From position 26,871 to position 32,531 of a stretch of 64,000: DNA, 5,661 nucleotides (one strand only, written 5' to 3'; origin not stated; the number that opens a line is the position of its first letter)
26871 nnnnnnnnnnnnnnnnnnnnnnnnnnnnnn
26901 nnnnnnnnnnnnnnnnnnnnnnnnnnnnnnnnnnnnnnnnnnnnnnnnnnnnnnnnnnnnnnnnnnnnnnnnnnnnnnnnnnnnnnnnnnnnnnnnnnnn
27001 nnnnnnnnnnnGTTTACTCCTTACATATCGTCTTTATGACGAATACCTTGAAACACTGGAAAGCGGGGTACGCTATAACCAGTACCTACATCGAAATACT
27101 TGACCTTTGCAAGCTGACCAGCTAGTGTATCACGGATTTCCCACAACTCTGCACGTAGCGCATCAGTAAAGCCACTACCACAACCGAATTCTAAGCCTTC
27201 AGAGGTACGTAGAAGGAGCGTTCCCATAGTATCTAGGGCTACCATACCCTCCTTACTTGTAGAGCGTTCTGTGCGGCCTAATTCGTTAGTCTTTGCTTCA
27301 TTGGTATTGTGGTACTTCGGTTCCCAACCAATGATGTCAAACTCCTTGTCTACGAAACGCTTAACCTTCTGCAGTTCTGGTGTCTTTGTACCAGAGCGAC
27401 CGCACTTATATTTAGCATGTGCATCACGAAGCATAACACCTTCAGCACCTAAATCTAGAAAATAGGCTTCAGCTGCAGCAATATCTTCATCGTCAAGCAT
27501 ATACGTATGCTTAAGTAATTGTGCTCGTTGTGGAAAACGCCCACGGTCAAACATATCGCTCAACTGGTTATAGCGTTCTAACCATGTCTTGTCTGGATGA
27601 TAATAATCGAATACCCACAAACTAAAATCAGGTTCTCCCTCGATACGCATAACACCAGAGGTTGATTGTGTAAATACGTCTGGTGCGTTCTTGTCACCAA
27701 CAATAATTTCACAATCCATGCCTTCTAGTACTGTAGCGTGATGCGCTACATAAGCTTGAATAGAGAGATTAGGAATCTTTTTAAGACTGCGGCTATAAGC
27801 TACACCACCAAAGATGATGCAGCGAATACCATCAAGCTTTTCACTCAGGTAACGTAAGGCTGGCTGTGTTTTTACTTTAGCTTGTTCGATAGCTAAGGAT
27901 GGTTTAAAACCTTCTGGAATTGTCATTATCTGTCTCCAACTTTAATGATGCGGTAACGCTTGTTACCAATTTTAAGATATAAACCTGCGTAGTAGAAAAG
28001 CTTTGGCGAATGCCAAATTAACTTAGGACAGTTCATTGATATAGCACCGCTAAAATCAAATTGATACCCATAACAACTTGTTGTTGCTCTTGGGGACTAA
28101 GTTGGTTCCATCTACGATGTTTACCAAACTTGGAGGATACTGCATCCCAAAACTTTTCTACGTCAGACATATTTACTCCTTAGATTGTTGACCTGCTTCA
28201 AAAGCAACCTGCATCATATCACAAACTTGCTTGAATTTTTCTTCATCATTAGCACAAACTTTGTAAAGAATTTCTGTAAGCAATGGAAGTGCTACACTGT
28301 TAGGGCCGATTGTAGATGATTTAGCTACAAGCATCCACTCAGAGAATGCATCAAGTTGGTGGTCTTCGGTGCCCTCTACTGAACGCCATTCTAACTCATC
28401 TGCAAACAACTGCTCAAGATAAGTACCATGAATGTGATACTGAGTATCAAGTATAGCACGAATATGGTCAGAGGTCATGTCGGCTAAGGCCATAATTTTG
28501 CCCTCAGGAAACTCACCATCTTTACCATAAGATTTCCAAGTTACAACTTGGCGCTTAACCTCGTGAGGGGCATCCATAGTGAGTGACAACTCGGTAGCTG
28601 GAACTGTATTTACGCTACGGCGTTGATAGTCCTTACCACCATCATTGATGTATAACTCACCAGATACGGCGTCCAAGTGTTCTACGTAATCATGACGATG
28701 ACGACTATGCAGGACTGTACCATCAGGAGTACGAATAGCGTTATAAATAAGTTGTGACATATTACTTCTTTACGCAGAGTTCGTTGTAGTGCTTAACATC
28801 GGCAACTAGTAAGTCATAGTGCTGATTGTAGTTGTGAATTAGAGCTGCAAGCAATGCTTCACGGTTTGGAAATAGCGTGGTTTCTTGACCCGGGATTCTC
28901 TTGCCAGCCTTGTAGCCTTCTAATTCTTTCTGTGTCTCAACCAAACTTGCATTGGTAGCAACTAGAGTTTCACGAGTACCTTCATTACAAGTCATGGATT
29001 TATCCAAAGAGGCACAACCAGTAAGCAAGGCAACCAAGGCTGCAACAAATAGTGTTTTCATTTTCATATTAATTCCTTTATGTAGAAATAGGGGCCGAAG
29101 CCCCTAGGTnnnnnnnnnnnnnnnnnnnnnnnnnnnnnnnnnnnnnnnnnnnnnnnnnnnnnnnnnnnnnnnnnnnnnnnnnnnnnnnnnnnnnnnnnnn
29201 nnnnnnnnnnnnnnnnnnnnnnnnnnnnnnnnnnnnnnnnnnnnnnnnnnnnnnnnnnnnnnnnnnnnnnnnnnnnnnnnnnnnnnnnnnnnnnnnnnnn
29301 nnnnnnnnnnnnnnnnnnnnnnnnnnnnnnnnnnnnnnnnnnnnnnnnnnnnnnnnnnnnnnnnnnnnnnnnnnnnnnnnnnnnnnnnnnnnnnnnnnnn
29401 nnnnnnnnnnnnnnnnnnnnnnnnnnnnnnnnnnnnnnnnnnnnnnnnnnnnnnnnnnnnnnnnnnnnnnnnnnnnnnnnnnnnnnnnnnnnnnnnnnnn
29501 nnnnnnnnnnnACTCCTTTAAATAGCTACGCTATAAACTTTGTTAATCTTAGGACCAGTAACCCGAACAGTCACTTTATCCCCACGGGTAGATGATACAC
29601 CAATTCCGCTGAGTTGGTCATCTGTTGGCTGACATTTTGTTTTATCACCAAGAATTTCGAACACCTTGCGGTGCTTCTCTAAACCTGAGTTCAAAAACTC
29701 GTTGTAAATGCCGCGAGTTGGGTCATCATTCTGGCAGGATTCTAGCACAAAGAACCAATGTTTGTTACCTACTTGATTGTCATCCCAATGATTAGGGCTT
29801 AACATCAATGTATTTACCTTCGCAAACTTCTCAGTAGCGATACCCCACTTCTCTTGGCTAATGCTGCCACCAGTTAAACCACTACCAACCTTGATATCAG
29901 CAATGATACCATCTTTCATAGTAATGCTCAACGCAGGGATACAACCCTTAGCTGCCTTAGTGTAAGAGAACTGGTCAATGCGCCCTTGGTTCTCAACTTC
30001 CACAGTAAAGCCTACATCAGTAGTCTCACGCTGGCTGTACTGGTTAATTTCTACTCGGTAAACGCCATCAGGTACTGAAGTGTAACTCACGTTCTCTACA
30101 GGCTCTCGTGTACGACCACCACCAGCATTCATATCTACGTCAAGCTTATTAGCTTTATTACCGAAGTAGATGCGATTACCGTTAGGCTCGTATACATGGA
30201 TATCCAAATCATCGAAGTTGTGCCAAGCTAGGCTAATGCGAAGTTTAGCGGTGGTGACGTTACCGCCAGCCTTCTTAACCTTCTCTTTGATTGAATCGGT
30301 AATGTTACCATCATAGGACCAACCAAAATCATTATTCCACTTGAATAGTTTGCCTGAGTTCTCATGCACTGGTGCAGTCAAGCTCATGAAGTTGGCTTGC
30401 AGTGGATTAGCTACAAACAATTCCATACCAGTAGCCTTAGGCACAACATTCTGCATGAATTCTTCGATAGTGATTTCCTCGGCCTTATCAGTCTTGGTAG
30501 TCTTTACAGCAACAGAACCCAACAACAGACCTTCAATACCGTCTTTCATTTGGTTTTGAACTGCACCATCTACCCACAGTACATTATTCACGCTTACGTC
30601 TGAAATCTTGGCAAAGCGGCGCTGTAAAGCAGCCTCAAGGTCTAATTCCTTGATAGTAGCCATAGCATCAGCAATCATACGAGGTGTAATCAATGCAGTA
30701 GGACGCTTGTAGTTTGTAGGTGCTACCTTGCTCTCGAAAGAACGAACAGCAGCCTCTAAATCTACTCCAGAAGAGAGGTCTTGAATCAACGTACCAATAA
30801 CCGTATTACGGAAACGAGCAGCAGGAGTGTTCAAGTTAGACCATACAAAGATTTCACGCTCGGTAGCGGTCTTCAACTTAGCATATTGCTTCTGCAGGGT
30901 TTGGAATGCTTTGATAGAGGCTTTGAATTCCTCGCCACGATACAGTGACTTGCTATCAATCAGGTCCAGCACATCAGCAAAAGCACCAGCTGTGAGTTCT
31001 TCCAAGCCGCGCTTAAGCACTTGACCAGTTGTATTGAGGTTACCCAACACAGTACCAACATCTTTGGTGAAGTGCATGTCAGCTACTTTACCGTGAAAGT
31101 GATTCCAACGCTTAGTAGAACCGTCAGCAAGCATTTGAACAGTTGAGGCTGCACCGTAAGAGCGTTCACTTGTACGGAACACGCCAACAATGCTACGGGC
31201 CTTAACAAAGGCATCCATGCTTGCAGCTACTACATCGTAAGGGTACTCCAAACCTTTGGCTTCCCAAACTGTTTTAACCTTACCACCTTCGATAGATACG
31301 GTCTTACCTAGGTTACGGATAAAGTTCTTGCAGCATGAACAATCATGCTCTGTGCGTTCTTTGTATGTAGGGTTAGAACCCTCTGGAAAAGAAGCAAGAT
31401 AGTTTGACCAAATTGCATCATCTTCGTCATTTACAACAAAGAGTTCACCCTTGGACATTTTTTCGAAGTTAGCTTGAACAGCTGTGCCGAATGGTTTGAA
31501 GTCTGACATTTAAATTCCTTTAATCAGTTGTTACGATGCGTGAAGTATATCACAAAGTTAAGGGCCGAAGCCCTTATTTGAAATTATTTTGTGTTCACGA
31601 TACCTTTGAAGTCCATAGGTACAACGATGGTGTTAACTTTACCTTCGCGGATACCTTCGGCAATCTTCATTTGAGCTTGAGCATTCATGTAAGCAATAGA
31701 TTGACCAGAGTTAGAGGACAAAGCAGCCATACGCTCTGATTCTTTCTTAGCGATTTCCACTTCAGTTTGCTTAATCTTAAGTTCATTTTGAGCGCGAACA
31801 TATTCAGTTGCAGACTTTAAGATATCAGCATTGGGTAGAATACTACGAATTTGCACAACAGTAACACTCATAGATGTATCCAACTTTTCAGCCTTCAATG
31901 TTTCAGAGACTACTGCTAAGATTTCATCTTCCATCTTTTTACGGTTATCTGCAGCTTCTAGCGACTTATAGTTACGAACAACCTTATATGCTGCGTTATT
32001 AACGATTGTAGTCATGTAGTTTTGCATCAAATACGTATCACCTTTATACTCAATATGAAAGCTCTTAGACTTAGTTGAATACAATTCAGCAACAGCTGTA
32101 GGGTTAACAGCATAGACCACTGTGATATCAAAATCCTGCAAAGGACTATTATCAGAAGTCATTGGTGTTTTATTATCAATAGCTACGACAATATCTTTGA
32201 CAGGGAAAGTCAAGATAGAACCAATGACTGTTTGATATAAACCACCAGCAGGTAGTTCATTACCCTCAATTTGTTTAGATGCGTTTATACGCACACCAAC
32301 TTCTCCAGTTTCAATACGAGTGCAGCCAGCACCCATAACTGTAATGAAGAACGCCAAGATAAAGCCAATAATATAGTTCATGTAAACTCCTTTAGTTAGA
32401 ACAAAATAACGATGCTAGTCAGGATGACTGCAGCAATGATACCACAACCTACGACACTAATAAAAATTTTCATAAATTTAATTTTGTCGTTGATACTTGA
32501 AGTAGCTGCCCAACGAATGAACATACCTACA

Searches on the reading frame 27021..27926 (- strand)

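Call 37: search_protein_families(library=pfam, proteins=[window:27021-27926:-], max_evalue=0.01)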
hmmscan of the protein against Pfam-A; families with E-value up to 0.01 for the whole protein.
window:27021-27926:- (301 aa): 2 families
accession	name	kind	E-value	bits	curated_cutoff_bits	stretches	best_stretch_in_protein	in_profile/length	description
PF14743.12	DNA_ligase_OB_2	-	7.6e-10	39.1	28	1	232-296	8-66/66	DNA ligase OB-like domain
PF01068.26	DNA_ligase_A_M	-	1.4e-08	35.1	26.2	1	13-180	10-198/204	ATP dependent DNA ligase domain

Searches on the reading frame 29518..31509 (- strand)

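Call 19: search_protein_families(library=phrogs, proteins=[window:29518-31509:-])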
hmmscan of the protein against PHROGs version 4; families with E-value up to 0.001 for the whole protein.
window:29518-31509:- (663 aa): 5 families
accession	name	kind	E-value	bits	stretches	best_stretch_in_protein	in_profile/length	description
phrog_1735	-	unknown function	4.7e-245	816.5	1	1-661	1-671/673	-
phrog_23228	-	unknown function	1.5e-136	456.9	1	202-658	4-467/472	-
phrog_25920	-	unknown function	4.3e-41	142.1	1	1-146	1-146/173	-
phrog_21434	-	unknown function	1.9e-31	109.4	1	1-85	1-86/93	-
phrog_38165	-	unknown function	1.5e-11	44.9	1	233-262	25-54/57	-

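Call 40: search_protein_families(library=pfam, alignment_id=A1, max_evalue=0.01)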
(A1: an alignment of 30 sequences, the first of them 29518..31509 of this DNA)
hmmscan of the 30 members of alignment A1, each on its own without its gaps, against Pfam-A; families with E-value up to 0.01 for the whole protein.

A. member 1, window:29518-31509:- (663 aa): 0 families

B. families by the number of members that match (of 30 scanned): 21 families
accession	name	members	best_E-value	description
PF02945.21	Endonuclease_7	2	2.4e-24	Recombination endonuclease VII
PF18909.5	dGTP_diPhyd_N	1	9.1e-29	dATP/dGTP diphosphohydrolase, N-terminal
PF00383.29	dCMP_cyt_deam_1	1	1.3e-22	Cytidine and deoxycytidylate deaminase zinc-binding region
PF07486.17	Hydrolase_2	1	2.6e-15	Cell Wall Hydrolase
PF18338.7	BppL_N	1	1.1e-13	Lower baseplate protein N-terminal domain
PF13539.11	Peptidase_M15_4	1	8.8e-13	D-alanyl-D-alanine carboxypeptidase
PF14437.12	MafB19-deam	1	1e-12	MafB19-like deaminase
PF22182.2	DUF6945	1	7.1e-12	Domain of unknown function (DUF6945)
PF10686.14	YAcAr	1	8.5e-12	YspA, cpYpsA-related SLOG family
PF13671.12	AAA_33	1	5.8e-08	AAA domain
PF13392.12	HNH_3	1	8.4e-06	HNH endonuclease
PF14439.12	Bd3614-deam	1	9e-06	Bd3614-like deaminase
PF01661.27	Macro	1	1.9e-05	Macro domain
PF12850.12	Metallophos_2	1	4.6e-05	Calcineurin-like phosphoesterase superfamily domain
PF02481.21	DNA_processg_A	1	5.3e-05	DNA recombination-mediator protein A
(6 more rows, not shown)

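Call 50: search_protein_families(library=ncbifam, proteins=[window:29518-31509:-], max_evalue=0.01)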
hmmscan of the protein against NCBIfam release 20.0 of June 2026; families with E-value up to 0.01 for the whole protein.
window:29518-31509:- (663 aa): 0 families

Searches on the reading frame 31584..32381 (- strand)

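Call 37: search_protein_families(library=pfam, proteins=[window:31584-32381:-], max_evalue=0.01)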
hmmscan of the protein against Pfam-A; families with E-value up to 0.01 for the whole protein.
window:31584-32381:- (265 aa): 1 family
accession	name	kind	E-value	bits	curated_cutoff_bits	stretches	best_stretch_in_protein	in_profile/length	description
PF01145.31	Band_7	-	4.6e-17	63.1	23.6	1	22-214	2-175/176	SPFH domain / Band 7 family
